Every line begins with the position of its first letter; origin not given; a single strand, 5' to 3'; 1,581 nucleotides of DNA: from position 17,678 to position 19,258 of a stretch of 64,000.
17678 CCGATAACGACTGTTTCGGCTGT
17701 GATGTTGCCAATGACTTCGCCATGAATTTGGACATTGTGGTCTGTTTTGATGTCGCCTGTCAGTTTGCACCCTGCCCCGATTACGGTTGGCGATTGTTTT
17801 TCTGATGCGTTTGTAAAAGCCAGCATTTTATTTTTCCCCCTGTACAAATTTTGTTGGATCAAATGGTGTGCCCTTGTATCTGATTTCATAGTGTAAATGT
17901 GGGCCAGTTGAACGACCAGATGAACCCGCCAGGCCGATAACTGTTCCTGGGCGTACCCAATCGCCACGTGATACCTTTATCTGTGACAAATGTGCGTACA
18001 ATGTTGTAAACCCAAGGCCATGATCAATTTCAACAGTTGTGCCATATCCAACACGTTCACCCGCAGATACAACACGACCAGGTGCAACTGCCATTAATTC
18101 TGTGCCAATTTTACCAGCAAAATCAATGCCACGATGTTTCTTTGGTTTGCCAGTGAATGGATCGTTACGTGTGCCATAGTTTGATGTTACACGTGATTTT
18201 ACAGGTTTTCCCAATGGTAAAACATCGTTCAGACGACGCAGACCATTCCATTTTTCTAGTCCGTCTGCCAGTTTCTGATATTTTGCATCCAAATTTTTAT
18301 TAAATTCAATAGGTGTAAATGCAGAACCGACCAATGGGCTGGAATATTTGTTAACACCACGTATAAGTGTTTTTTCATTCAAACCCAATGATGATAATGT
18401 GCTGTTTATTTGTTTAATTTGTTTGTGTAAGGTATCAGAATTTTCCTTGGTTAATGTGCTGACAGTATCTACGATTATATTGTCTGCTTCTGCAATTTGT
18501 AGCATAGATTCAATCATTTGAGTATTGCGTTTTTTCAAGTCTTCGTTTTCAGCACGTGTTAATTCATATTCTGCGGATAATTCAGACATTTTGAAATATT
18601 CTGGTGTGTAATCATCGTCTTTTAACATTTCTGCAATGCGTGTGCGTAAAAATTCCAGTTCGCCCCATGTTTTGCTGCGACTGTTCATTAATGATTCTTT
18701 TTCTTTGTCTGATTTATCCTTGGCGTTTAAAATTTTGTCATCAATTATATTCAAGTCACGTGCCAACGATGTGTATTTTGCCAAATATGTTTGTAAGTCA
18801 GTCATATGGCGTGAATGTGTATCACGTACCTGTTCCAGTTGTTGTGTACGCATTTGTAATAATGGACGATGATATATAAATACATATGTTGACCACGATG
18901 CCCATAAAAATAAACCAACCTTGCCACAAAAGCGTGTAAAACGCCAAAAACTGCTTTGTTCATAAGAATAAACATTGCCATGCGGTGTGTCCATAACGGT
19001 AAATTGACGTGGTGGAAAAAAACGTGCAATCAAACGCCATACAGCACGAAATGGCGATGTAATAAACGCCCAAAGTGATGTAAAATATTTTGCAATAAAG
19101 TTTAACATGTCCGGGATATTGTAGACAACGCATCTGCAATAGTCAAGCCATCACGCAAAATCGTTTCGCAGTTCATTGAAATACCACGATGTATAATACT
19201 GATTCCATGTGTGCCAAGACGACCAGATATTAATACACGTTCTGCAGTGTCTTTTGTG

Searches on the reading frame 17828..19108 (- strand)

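Call 75: search_protein_families(library=pfam, proteins=[window:17828-19108:-], max_evalue=0.001)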
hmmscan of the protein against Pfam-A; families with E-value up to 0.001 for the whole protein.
window:17828-19108:- (426 aa): 1 family
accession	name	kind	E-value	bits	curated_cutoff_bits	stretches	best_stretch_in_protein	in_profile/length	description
PF01551.29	Peptidase_M23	-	8.3e-34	116.1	28.7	1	324-418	2-96/96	Peptidase family M23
